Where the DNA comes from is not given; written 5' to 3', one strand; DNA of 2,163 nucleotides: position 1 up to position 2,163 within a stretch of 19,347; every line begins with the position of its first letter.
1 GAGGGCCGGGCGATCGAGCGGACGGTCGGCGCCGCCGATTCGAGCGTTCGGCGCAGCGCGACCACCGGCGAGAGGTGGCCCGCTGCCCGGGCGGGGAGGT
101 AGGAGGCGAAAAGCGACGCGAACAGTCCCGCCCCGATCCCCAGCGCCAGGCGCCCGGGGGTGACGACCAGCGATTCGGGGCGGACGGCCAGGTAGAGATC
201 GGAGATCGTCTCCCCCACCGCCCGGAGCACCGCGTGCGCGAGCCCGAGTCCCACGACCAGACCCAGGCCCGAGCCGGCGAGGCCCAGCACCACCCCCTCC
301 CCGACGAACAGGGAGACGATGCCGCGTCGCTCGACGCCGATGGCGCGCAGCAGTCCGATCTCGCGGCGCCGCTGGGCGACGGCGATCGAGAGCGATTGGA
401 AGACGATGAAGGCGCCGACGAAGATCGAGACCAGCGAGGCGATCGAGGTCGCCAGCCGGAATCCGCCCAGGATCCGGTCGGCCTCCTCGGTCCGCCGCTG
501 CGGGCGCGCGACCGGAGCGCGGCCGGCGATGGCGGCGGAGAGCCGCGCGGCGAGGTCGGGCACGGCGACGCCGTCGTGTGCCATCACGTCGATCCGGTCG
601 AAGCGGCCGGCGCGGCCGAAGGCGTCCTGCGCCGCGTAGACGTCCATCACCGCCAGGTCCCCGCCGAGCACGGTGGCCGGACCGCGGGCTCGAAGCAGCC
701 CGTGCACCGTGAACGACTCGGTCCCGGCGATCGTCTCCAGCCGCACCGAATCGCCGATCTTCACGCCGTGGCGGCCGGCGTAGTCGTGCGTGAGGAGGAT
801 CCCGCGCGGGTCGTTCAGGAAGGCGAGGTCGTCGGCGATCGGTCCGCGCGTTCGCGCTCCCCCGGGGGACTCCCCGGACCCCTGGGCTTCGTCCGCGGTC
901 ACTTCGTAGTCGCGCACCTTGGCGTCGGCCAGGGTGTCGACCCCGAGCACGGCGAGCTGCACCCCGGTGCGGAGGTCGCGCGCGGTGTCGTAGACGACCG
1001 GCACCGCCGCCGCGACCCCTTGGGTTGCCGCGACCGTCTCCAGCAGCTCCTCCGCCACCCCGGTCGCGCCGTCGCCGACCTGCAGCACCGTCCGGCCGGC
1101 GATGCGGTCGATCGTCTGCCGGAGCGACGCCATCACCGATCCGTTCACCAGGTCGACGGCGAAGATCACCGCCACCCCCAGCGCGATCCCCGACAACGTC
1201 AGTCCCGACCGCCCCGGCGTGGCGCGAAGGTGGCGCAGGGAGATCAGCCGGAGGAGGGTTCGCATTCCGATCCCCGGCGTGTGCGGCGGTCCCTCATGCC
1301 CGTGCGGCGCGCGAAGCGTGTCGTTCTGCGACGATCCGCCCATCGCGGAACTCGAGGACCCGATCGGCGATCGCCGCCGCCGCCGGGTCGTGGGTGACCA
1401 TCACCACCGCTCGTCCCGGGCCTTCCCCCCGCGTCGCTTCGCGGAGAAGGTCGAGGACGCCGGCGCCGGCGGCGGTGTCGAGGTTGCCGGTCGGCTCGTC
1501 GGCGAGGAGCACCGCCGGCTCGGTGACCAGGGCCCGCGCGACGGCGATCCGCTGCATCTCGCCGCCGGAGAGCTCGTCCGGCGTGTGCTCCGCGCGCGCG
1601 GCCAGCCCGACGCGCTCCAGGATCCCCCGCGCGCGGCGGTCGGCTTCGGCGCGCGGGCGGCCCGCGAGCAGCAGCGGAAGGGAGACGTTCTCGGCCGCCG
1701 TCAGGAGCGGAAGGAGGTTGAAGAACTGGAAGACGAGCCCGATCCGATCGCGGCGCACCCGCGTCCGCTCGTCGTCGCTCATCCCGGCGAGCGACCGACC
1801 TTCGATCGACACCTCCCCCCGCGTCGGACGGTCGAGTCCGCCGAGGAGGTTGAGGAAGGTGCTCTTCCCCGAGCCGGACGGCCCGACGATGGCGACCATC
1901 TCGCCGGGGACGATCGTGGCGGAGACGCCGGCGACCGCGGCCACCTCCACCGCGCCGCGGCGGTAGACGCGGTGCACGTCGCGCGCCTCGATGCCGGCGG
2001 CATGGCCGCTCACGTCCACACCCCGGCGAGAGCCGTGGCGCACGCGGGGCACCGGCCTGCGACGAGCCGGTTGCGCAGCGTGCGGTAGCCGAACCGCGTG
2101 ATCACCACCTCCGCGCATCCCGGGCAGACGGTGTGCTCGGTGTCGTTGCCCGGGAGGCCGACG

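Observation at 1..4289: Encapsulin/EncFtn nanocompartment genes in one tight operon with a radical SAM enzyme and a FtsX-type ABC exporter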

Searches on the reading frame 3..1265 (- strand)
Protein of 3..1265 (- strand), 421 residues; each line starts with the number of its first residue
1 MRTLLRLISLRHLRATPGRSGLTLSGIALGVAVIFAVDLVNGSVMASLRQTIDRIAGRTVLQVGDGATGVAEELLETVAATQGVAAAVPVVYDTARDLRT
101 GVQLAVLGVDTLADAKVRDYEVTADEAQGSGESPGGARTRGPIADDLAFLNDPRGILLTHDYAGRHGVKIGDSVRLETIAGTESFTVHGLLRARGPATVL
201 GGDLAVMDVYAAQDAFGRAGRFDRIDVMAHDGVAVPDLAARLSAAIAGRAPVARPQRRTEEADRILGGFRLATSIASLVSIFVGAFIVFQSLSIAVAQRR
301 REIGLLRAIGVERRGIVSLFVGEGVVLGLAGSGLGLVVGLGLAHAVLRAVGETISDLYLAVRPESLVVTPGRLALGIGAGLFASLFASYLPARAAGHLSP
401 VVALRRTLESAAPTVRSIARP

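Call 5: search_protein_families(library=pfam, proteins=[window:3-1265:-], max_evalue=0.01)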
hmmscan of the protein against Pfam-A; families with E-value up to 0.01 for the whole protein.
window:3-1265:- (421 aa): 2 families
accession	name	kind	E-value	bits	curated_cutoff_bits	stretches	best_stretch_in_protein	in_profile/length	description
PF02687.27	FtsX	-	3e-19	69.7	25.5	1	275-400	2-120/120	FtsX-like permease C-terminal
PF12704.14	MacB_PCD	-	6.5e-14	53.1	27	1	20-244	1-206/207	MacB-like periplasmic core domain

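Call 6: search_protein_families(library=ncbifam, proteins=[window:3-1265:-], max_evalue=0.01)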
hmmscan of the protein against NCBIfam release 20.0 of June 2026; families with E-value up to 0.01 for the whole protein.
window:3-1265:- (421 aa): 9 families
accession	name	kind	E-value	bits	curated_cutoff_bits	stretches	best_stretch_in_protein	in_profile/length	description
TIGR02212.1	lolCE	equivalog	2.2e-19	69.7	362.45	2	181-405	180-409/411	lipoprotein-releasing ABC transporter permease subunit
TIGR03434.1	ADOP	subfamily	8e-10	37.5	622.3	1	245-406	650-802/803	ADOP family duplicated permease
NF008357.0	PRK11146.1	exception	3.1e-09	36.1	439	1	274-403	273-410/414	lipoprotein-releasing ABC transporter permease subunit LolE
NF038347.1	FtsX_Gpos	exception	5e-09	35.9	225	1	250-385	148-288/296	permease-like cell division protein FtsX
NF008076.0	PRK10814.1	exception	9.6e-09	34.7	473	1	278-405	273-397/399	lipoprotein-releasing ABC transporter permease subunit LolC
TIGR02213.1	lolE_release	exception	1.2e-08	34.2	540.35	1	275-404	271-408/411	lipoprotein-releasing ABC transporter permease subunit LolE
NF038346.1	FtsX_actino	exception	7.9e-07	28.7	250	1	264-387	174-301/308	permease-like cell division protein FtsX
NF007826.0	PRK10535.1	equivalog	6.8e-06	24.6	966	1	270-406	522-647/648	macrolide ABC transporter ATP-binding protein/permease MacB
TIGR00439.2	FtsX_Gneg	equivalog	4.8e-05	22.7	255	1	272-390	169-285/292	permease-like cell division protein FtsX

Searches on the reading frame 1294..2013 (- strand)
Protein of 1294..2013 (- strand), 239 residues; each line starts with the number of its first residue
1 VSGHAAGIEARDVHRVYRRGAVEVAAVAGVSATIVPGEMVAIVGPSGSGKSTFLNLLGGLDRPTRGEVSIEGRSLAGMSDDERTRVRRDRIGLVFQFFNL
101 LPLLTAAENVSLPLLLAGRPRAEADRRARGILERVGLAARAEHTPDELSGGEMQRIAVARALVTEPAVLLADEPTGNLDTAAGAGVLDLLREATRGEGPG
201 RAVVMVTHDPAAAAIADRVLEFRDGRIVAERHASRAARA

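Call 5: search_protein_families(library=pfam, proteins=[window:1294-2013:-], max_evalue=0.01)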
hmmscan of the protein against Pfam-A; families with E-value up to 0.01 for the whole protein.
window:1294-2013:- (239 aa): 6 families
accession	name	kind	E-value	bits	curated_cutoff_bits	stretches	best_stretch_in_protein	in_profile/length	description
PF00005.33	ABC_tran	-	1.6e-35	123.1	25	1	29-175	3-136/137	ABC transporter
PF13304.12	AAA_21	-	2.2e-08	35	27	1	40-84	2-49/304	AAA domain, putative AbiEii toxin, Type IV TA system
PF13401.12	AAA_22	-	0.00011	23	27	1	39-173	7-92/130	AAA domain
PF13555.12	AAA_29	-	0.00066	19.8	27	1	33-54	18-39/61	P-loop containing region of AAA domain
PF03193.22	RsgA_GTPase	-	0.0016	18.7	30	1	35-69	104-138/174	RsgA GTPase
PF13191.12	AAA_16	-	0.0056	17.6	32.6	0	38-172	25-139/167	AAA ATPase domain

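Call 6: search_protein_families(library=ncbifam, proteins=[window:1294-2013:-], max_evalue=0.01)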
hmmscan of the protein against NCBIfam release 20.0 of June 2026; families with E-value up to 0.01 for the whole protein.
window:1294-2013:- (239 aa): 190 families (the best 25 are shown)
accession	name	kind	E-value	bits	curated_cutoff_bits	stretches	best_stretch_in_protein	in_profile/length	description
TIGR02211.1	LolD_lipo_ex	equivalog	2.5e-69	233.2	307.75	1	8-228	2-220/221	lipoprotein-releasing ABC transporter ATP-binding protein LolD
NF008639.0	PRK11629.1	equivalog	4.5e-67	225.9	360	1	11-230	10-227/234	lipoprotein-releasing ABC transporter ATP-binding protein LolD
NF007826.0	PRK10535.1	equivalog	1.2e-66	225.3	966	1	6-235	3-229/648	macrolide ABC transporter ATP-binding protein/permease MacB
NF007879.0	PRK10584.1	equivalog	2.1e-59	201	336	1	9-229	8-226/228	putative ABC transporter ATP-binding protein YbbA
TIGR02673.1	FtsE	equivalog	2.9e-58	197.1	264.85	1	13-225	4-213/214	cell division ATP-binding protein FtsE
TIGR02982.1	heterocyst_DevA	subfamily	3.8e-58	196.7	295.8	1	8-227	2-219/220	ABC exporter ATP-binding subunit, DevA family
NF038007.1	ABC_ATP_DarD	equivalog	3e-57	193.6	375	1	11-227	5-218/218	darobactin export ABC transporter ATP-binding protein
TIGR03608.1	L_ocin_972_ABC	subfamily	1.1e-52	178.5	254.85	1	28-221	15-205/206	putative bacteriocin export ABC transporter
NF040933.2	ABC_arch_GlcV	equivalog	1.2e-48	165.8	450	1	8-228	3-221/357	glucose ABC transporter ATP-binding protein GlcV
TIGR01186.1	proV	subfamily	9.5e-46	156.5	326.6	1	25-228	7-209/363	betaine/proline/choline family ABC transporter ATP-binding protein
TIGR03005.1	ectoine_ehuA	equivalog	1.9e-45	155.1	345.4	1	23-230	12-228/252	ectoine/hydroxyectoine ABC transporter ATP-binding protein EhuA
TIGR02314.1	ABC_MetN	equivalog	4.7e-45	154.1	499.7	1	8-230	2-222/343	methionine ABC transporter ATP-binding protein MetN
NF007027.0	PRK09493.1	equivalog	6.7e-45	153.3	379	1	24-230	14-217/240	glutamine ABC transporter ATP-binding protein GlnQ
TIGR04521.1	ECF_ATPase_2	equivalog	4e-44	150.8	330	1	8-232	1-228/279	energy-coupling factor transporter ATPase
TIGR02315.1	ABC_phnC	equivalog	7.7e-44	149.9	266.1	1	12-235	6-232/243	phosphonate ABC transporter ATP-binding protein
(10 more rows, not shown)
